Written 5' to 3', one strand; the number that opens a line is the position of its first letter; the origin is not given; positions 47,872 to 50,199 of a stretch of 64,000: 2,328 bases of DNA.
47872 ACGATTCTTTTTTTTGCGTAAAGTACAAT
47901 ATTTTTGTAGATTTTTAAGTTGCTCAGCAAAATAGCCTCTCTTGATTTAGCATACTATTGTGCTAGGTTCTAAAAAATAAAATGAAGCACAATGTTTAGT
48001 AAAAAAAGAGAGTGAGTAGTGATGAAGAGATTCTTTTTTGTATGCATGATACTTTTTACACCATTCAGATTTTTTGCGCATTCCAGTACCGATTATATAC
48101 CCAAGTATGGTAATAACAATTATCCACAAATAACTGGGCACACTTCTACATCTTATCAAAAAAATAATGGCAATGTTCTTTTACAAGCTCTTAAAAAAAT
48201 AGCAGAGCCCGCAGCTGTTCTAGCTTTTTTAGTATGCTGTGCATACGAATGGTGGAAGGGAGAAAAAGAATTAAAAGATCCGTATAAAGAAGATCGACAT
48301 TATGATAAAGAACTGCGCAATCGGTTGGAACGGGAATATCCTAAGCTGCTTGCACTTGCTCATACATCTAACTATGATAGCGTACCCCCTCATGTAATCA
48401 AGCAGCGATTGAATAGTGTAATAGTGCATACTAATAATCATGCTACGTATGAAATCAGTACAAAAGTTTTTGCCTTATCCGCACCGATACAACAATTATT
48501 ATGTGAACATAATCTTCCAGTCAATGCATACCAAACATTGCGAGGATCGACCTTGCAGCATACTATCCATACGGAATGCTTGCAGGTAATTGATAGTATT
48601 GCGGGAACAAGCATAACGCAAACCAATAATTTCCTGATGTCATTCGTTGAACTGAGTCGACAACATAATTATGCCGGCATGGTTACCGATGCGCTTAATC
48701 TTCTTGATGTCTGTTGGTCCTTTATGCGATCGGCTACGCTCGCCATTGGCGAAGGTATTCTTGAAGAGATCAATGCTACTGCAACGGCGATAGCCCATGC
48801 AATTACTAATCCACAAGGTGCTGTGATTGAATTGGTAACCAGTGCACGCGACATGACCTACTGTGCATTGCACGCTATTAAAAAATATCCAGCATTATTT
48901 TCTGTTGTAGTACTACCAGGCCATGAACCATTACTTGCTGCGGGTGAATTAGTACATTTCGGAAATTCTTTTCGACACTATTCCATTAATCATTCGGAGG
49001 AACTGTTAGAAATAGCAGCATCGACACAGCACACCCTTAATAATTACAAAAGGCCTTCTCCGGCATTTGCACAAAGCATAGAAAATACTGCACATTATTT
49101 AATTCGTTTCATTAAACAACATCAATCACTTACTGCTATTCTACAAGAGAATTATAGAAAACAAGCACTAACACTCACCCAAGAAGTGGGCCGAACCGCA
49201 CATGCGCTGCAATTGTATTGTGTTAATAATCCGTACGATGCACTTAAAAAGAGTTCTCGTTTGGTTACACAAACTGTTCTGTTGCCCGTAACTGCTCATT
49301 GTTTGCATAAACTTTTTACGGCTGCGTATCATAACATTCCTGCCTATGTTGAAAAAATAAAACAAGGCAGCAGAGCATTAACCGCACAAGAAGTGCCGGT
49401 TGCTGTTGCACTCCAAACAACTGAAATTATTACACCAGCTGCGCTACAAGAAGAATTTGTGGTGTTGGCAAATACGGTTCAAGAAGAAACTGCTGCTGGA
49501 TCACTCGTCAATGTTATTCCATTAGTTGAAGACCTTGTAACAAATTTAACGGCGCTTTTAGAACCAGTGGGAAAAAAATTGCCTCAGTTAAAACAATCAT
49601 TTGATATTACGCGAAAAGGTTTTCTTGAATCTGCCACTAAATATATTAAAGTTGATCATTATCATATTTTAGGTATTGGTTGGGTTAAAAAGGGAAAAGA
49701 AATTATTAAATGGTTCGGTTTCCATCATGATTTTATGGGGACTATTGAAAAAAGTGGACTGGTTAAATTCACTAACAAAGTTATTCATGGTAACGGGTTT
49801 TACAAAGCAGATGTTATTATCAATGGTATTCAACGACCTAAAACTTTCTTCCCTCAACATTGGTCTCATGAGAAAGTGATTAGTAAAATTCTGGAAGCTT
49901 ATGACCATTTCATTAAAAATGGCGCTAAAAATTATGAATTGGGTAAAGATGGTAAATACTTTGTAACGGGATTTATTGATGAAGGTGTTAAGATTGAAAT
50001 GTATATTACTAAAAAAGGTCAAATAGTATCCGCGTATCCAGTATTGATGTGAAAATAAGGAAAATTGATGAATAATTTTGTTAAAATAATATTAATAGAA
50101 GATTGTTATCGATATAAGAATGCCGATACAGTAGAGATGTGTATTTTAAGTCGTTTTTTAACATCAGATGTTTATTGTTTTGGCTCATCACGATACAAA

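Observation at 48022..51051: Polymorphic toxin locus: secreted EndoU-like RNase toxin, immunity gene, orphan toxin fragment and second immunity paralog, with no recognisable delivery module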

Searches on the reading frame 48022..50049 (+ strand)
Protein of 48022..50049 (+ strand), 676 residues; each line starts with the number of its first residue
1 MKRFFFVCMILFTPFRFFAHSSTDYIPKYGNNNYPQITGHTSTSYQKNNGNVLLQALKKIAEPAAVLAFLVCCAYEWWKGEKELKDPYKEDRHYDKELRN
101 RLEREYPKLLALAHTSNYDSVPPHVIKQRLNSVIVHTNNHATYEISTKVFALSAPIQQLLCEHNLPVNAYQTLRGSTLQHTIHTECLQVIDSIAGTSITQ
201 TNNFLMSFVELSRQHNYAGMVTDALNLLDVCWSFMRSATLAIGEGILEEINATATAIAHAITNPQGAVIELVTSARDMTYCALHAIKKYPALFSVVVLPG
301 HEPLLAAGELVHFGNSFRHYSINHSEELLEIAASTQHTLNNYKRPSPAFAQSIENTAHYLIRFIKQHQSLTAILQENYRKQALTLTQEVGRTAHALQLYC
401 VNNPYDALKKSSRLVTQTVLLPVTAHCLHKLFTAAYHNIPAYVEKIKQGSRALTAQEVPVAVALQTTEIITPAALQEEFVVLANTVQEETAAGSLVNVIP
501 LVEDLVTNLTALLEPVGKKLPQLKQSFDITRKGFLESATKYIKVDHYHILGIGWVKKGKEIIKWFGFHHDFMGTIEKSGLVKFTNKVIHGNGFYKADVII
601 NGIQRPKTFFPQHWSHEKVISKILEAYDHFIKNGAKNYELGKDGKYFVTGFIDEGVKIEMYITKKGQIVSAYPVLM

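Call 3: search_protein_families(library=pfam, proteins=[window:48022-50049:+], max_evalue=1)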
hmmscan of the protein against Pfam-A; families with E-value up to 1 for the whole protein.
window:48022-50049:+ (676 aa): 2 families
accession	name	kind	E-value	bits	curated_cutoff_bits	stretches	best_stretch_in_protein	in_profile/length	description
PF14436.11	EndoU_bacteria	-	2.1e-12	48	25.3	1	565-674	20-128/129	Bacterial EndoU nuclease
PF16889.11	Hepar_II_III_N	-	0.33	10.7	22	0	347-393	168-214/340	Heparinase II/III N-terminus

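Call 4: search_protein_families(library=ncbifam, proteins=[window:48022-50049:+], max_evalue=1)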
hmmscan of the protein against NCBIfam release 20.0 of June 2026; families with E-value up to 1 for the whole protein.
window:48022-50049:+ (676 aa): 0 families

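Call 8: find_homologous_proteins(query=window:48022-50049:+, max_evalue=0.001)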
Query window:48022-50049:+ (676 aa): 2 proteins with E <= 0.001 among 8000 candidates.
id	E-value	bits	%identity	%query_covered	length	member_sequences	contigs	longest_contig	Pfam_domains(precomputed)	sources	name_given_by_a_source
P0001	0.0e+0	1544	100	100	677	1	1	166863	PF14436.12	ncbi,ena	-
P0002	0.0e+0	1213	81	99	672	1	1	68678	PF14436.12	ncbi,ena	-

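Call 9: find_encoding_contigs(protein=P0001, flank=10000, max_places=4)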
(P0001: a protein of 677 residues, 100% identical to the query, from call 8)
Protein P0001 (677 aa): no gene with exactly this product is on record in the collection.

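Call 10: find_encoding_contigs(protein=P0002, flank=10000, max_places=4)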
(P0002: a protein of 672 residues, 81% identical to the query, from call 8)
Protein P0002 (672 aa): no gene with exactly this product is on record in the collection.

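Call 22: search_protein_representatives(protein=window:48022-49650:+)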
Query: 543 residues. Proteins with E-value up to 0.001 (for the whole library): 80; up to 1e-10: 13; up to 1e-30: 3. The best 80 are listed.
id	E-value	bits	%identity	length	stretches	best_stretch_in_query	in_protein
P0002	2.2e-294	993.3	84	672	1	1-543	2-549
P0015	9.0e-32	127.0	31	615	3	89-247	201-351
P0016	4.2e-31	124.8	31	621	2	87-282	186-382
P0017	8.0e-27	110.7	30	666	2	113-256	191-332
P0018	1.5e-25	106.5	27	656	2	105-295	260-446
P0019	3.4e-25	105.3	30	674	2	147-258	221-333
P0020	1.0e-21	93.9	28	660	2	119-287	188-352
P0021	3.7e-20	88.7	34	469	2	137-266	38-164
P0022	1.4e-17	80.2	29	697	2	114-273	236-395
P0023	2.0e-17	79.7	25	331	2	150-312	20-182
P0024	5.3e-17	78.3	29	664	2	136-276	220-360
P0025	1.0e-16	77.4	29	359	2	144-263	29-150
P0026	1.7e-11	60.1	31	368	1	97-233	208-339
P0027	7.7e-10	54.7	26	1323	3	149-250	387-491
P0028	2.2e-09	53.2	36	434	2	157-266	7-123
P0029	4.0e-09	52.3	33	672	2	139-262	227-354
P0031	9.3e-09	51.1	32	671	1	123-261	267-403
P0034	5.4e-08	48.6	28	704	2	129-268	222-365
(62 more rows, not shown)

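Call 24: search_protein_families(library=pfam, alignment_id=A1, max_evalue=0.001)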
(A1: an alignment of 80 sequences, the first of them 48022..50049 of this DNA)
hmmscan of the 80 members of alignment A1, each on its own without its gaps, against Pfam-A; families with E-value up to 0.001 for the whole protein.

A. member 1, window:48022-50049:+ (676 aa): 1 family
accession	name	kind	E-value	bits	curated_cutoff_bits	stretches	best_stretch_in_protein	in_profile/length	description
PF14436.11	EndoU_bacteria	-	2.1e-12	48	25.3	1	565-674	20-128/129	Bacterial EndoU nuclease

B. families by the number of members that match (of 80 scanned): 9 families
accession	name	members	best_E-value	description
PF14436.11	EndoU_bacteria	20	7.7e-15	Bacterial EndoU nuclease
PF15524.11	Ntox17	2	8.2e-27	Novel toxin 17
PF15526.11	Ntox21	2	7.3e-26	Novel toxin 21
PF11429.13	Colicin_D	1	1.5e-16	Colicin D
PF00545.25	Ribonuclease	1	2.1e-11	ribonuclease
PF07591.16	PT-HINT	1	4.8e-11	Pretoxin HINT domain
PF15534.11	Ntox35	1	3.5e-05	Bacterial toxin 35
PF23216.1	WH_CYT4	1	0.0006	Mitochondrial protein cyt-4, winged helix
PF20524.3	DUF6739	1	0.00069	Family of unknown function (DUF6739)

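Call 54: predict_structure(alignment_id=A1)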
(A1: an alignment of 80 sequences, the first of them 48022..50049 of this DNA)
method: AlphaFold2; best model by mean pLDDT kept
length: 676 residues; sequences in the alignment: 80
mean_pLDDT: 73.5   pTM: 0.43
mean pLDDT of the five models: 73.5, 71.2, 70.0, 67.6, 67.0
residues with pLDDT >= 90: 252; 70-90: 159; 50-70: 127; < 50: 138
segments of 3 or more residues with pLDDT < 50: 1-6, 11-68, 285-324, 472-497
pLDDT, mean of each block of 10 residues (from residue 1): 45 40 35 31 32 38 42 54 55 89 92 78 93 86 88 97 97 97 98 87 89 95 92 82 73 71 66 61 48 36 33 36 50 60 64 71 72 69 66 69 74 70 68 76 80 77 62 44 37 48 81 94 95 96 97 78 88 96 97 96 94 98 98 97 96 97 98 94
secondary structure, 60 per line:
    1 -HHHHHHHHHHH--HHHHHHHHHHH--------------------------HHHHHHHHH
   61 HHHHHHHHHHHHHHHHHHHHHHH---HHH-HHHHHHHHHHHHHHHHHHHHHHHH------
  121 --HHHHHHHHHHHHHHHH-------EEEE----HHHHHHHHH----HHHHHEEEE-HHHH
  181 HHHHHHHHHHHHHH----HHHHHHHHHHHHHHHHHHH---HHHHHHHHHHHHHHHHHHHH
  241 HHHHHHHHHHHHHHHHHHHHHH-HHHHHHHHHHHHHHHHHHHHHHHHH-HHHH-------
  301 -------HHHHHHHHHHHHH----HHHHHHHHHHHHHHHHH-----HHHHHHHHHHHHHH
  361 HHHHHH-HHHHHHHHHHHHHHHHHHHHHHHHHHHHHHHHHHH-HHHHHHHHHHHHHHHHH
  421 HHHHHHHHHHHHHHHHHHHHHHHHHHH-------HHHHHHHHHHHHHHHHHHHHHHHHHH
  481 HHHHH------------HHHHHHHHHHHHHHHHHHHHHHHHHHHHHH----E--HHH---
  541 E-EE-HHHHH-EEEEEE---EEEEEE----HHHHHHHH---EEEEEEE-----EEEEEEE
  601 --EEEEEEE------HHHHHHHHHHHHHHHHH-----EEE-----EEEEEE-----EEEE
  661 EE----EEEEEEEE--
elements in order (helices of 4 or more, strands of 3 or more residues): H2-12 H15-25 H52-83 H91-114 H123-138 E146-149 H154-162 H167-171 E172-175 H177-194 H199-217 H221-262 H264-288 H290-293 H308-320 H325-341 H347-366 H368-402 H404-447 H455-485 H498-527 H546-550 E552-557 E561-566 H571-578 E582-588 E594-600 E603-609 H616-632 E638-640 E646-651 E657-662 E667-674

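Call 57: fold_search(model_id=the predicted structure, library=pdb)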
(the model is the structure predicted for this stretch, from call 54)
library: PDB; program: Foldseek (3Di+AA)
matches with E <= 10: 250; with E <= 0.001: 0
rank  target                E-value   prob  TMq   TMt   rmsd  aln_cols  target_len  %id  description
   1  3oa4                  1.5e-01  0.60  0.09  0.27   9.3       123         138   12  CRYSTAL STRUCTURE OF hypothetical protein BH1468 from Bacillus halodurans C-125 (released 2010-08-18)
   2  4fr9                  2.1e-01  0.41  0.06  0.20  12.3       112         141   13  Crystal structure of a BLIP-like protein (BF1215) from Bacteroides fragilis NCTC 9343 at 1.20 A resolution (released 2012-10-24)
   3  7zr1_C                4.9e-01  0.04  0.06  0.05  92.5       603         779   10  Chaetomium thermophilum Mre11-Rad50-Nbs1 complex bound to ATPyS (composite structure) (released 2023-01-11)
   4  4hc5_D                6.2e-01  0.10  0.05  0.17  14.4       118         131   14  Crystal structure of member of Glyoxalase/bleomycin resistance protein/dioxygenase superfamily from Sphaerobacter ther (released 2012-11-28)
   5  2gu3                  6.5e-01  0.38  0.06  0.29  12.7       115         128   15  YpmB protein from Bacillus subtilis (released 2006-05-30)
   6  3rmu_A                7.1e-01  0.33  0.09  0.27   8.9       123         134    9  Crystal structure of human Methylmalonyl-CoA epimerase, MCEE (released 2011-05-11)
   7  5efv_C                7.1e-01  0.08  0.07  0.07  29.8       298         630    7  The host-recognition device of Staphylococcus aureus phage Phi11 (released 2016-05-25)
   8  4hc5_C                8.5e-01  0.11  0.05  0.19  14.1       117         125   14  Crystal structure of member of Glyoxalase/bleomycin resistance protein/dioxygenase superfamily from Sphaerobacter ther (released 2012-11-28)
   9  6qh4_D                8.9e-01  0.21  0.07  0.21  11.1       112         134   12  Crystal structure of human Methylmalonyl-CoA epimerase (MCEE) p.Arg143Cys variant (released 2019-02-27)
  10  9hqk_D                9.3e-01  0.09  0.05  0.08  14.9       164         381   13  Bacteroides fragilis lipoprotein XusB bound to ferrichrome (released 2025-09-17)
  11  8b6h_DO               9.3e-01  0.04  0.05  0.08  37.0       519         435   12  Cryo-EM structure of cytochrome c oxidase dimer (complex IV) from respiratory supercomplex of Tetrahymena thermophila (released 2023-03-29)
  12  6qh4_B                9.7e-01  0.23  0.08  0.27   9.0       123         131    9  Crystal structure of human Methylmalonyl-CoA epimerase (MCEE) p.Arg143Cys variant (released 2019-02-27)
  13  5efv_B                9.7e-01  0.08  0.07  0.07  30.2       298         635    8  The host-recognition device of Staphylococcus aureus phage Phi11 (released 2016-05-25)
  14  6qh4_A                1.1e+00  0.21  0.07  0.24  10.7       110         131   12  Crystal structure of human Methylmalonyl-CoA epimerase (MCEE) p.Arg143Cys variant (released 2019-02-27)
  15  3f6g_A                1.1e+00  0.18  0.05  0.23  14.3       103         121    9  Crystal structure of the regulatory domain of LiCMS in complexed with isoleucine - type II (released 2009-04-21)
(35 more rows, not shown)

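Call 74: find_encoding_contigs(protein=P0015, flank=8000, max_places=2)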
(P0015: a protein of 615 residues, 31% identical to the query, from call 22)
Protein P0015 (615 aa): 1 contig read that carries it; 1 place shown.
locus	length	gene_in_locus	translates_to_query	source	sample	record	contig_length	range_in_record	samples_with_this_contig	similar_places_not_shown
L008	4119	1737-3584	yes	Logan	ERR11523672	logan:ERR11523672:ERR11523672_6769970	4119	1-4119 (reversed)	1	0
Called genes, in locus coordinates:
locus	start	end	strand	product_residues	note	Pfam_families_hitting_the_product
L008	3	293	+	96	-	?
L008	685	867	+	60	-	PF00825:Ribonuclease_P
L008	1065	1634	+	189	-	PF02525:Flavodoxin_2, PF03358:FMN_red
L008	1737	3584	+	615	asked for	-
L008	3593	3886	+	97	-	-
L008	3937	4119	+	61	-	?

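Call 75: find_encoding_contigs(protein=P0020, flank=8000, max_places=2)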
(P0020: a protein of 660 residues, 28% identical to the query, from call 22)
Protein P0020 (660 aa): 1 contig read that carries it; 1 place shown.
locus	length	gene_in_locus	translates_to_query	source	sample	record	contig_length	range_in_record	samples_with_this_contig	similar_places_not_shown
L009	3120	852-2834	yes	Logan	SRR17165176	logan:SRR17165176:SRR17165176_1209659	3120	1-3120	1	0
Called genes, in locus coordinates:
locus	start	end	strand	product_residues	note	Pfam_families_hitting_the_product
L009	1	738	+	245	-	?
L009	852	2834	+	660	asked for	PF14436:EndoU_bacteria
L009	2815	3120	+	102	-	?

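Call 77: search_protein_families(library=pfam, proteins=[L008:3593-3883:+], max_evalue=0.01)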
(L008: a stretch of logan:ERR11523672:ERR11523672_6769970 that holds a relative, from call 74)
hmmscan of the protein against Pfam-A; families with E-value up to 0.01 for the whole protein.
L008:3593-3883:+ (97 aa): 0 families

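Call 80: list_cluster_members(proteins=[P0016, P0017, P0018, P0019, P0022, P0024, P0027, P0029, P0031, P0034])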
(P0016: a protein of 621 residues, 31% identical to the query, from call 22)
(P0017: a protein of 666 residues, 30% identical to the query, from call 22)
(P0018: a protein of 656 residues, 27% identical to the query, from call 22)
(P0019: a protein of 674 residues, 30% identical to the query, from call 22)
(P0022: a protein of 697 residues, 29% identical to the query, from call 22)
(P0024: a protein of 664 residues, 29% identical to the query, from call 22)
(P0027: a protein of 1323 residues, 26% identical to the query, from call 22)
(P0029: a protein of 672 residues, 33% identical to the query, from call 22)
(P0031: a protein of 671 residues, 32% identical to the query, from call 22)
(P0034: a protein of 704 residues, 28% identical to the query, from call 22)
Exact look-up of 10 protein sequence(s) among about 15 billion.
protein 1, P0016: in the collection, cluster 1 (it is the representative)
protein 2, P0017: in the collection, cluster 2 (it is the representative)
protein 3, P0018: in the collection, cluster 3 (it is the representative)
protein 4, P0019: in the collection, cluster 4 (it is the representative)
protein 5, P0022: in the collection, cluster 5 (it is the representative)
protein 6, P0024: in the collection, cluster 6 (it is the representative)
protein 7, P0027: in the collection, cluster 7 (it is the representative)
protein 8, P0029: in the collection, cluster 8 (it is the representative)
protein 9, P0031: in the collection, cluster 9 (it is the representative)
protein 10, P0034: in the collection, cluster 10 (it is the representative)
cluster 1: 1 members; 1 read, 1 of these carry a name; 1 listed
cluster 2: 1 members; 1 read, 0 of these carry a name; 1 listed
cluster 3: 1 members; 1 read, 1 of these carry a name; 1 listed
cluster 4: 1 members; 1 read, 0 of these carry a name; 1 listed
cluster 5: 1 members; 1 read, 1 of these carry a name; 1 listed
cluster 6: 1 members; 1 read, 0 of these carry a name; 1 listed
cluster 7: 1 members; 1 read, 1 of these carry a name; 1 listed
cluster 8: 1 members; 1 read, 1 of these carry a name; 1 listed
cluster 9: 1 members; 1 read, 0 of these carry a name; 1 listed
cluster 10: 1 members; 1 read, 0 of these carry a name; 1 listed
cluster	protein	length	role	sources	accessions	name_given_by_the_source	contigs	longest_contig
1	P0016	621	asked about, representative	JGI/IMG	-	hypothetical protein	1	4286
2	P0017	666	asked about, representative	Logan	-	-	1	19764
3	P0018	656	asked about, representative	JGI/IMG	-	hypothetical protein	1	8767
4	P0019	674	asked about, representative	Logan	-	-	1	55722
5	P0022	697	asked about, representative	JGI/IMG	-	hypothetical protein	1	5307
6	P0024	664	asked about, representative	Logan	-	-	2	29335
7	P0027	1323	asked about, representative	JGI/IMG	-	hypothetical protein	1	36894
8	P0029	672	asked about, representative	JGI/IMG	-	hypothetical protein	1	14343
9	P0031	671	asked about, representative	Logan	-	-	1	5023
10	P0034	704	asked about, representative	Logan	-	-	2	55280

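Call 81: find_encoding_contigs(protein=P0019, flank=10000, max_places=1)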
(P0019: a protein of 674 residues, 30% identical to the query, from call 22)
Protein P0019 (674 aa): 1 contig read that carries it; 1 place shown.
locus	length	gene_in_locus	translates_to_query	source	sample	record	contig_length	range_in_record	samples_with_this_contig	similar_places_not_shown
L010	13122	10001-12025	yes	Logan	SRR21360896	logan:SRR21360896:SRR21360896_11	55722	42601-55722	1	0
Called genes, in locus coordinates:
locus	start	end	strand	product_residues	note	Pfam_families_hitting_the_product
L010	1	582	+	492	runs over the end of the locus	PF04244:DPRP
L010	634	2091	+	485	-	PF01225:Mur_ligase, PF08245:Mur_ligase_M, PF02875:Mur_ligase_C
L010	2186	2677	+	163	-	-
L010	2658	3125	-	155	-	-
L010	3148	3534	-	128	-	PF01245:Ribosomal_L19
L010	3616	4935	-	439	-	PF01746:tRNA_m1G_MT, PF09936:Methyltrn_RNA_4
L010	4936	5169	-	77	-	PF13083:KH_KhpA-B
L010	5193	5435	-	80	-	PF00886:Ribosomal_S16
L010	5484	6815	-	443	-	PF02881:SRP54_N, PF00448:SRP54, PF02978:SRP_SPB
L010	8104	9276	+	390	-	PF13167:GTP-bdg_N, PF16360:GTP-bdg_M, PF03193:RsgA_GTPase (weak), PF01926:MMR_HSR1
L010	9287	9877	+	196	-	-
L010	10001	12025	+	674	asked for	-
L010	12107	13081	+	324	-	-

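Call 82: find_encoding_contigs(protein=P0034, flank=10000, max_places=1)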
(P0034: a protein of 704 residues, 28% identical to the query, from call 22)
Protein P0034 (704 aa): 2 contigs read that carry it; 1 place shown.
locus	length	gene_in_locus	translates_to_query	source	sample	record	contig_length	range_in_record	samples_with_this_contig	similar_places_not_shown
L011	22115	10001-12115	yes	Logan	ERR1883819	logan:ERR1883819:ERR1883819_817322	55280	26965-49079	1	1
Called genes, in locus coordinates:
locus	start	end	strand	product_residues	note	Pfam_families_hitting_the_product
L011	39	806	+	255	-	PF02511:Thy1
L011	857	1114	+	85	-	PF01016:Ribosomal_L27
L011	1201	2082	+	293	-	PF07549:Sec_GG (faint), PF02355:SecD_SecF_C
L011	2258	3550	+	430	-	PF07497:Rho_RNA_bind, PF00006:ATP-synt_ab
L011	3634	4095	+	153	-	-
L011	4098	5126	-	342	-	PF00814:TsaD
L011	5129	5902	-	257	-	-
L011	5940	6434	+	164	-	PF09835:DUF2062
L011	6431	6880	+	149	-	PF01668:SmpB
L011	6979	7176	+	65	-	-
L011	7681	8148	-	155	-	-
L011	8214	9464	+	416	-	PF00149:Metallophos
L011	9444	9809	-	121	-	-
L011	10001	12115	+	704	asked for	PF14436:EndoU_bacteria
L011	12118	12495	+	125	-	-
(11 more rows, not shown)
